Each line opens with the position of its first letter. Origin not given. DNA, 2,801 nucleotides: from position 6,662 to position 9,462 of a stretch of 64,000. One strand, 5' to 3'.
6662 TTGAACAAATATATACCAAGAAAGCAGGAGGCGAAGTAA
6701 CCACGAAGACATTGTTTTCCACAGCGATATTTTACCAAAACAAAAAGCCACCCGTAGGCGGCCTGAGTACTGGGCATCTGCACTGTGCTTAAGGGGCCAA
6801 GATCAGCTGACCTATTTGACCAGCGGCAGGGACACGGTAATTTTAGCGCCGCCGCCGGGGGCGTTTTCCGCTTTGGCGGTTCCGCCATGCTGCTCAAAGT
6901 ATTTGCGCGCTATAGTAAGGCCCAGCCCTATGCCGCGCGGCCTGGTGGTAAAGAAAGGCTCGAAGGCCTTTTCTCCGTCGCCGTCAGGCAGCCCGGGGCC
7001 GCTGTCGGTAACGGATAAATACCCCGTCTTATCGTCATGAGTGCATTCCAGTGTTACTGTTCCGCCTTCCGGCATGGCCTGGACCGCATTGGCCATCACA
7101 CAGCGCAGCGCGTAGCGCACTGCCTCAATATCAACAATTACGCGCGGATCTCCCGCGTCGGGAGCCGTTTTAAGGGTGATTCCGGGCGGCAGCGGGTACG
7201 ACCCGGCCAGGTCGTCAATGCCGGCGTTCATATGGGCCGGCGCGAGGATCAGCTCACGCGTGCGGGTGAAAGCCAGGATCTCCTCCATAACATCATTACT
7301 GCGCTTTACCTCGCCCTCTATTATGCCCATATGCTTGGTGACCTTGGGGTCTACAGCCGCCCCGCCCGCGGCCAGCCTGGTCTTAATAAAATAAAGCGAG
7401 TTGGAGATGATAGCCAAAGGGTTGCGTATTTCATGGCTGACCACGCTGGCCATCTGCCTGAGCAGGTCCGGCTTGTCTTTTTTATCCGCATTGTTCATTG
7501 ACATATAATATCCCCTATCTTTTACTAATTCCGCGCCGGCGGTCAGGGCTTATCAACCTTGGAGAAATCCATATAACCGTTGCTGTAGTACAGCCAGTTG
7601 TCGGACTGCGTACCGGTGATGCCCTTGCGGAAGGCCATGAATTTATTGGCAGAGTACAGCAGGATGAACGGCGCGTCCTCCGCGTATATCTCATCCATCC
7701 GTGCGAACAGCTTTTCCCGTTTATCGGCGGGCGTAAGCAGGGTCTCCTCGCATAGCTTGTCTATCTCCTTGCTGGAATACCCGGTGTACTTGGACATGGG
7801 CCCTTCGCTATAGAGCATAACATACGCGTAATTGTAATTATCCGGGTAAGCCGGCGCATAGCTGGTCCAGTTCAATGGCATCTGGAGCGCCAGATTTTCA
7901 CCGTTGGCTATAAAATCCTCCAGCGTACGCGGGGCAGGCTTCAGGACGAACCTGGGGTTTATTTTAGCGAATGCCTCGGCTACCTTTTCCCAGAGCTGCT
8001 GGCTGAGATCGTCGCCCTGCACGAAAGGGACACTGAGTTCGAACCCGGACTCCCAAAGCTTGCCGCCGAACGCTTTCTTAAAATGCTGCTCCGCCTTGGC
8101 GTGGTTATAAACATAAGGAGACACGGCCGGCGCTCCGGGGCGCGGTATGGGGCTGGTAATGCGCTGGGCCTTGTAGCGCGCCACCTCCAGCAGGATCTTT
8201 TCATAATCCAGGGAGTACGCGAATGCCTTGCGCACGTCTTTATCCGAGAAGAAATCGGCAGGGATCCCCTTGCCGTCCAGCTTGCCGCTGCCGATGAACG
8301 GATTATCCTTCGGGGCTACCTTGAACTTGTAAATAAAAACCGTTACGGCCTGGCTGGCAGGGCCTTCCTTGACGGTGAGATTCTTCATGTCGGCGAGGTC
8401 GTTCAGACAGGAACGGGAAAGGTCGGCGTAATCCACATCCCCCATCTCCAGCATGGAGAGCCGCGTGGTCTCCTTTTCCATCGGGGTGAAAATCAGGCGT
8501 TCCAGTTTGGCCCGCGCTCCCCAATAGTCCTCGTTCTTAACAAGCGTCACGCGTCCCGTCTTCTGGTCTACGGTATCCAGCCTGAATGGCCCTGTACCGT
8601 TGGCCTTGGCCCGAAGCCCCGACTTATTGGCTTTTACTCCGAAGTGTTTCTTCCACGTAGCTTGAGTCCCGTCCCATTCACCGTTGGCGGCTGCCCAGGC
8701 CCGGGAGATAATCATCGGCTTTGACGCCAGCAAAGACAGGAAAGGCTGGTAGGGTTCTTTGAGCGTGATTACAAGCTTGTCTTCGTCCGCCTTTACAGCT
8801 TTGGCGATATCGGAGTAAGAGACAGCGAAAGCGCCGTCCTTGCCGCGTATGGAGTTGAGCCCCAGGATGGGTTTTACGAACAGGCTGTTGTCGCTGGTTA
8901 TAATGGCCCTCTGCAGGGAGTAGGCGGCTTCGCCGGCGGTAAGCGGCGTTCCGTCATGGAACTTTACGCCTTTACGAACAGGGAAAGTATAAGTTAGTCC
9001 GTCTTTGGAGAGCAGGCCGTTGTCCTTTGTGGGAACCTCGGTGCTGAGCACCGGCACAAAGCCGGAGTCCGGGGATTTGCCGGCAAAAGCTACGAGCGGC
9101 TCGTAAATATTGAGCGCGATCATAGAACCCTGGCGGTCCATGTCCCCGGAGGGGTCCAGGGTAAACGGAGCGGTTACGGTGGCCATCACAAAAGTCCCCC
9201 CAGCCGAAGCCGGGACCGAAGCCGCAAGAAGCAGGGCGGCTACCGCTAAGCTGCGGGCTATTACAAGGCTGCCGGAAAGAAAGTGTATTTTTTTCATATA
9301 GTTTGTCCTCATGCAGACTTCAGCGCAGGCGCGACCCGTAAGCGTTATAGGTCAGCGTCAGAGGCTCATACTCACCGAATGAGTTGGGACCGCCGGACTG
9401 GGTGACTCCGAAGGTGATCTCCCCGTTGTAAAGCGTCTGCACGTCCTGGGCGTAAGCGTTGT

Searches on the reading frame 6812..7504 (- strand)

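Call 57: search_protein_families(library=pfam, proteins=[window:6812-7504:-], max_evalue=0.0001)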
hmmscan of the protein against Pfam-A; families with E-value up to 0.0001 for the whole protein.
window:6812-7504:- (230 aa): 2 families
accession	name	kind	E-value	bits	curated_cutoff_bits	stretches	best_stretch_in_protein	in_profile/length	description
PF02518.31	HATPase_c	-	1.4e-21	77.4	26.4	1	125-228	2-109/111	Histidine kinase-, DNA gyrase B-, and HSP90-like ATPase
PF00512.31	HisKA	-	4.7e-08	33.4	26.9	1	15-82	2-63/66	His Kinase A (phospho-acceptor) domain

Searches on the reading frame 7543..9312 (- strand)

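Call 57: search_protein_families(library=pfam, proteins=[window:7543-9312:-], max_evalue=0.0001)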
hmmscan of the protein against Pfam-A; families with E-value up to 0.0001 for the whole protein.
window:7543-9312:- (589 aa): 1 family
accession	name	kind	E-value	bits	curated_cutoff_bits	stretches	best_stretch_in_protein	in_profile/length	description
PF00496.27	SBP_bac_5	-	1.4e-55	189.4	32.4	1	101-503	12-364/368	Bacterial extracellular solute-binding proteins, family 5 Middle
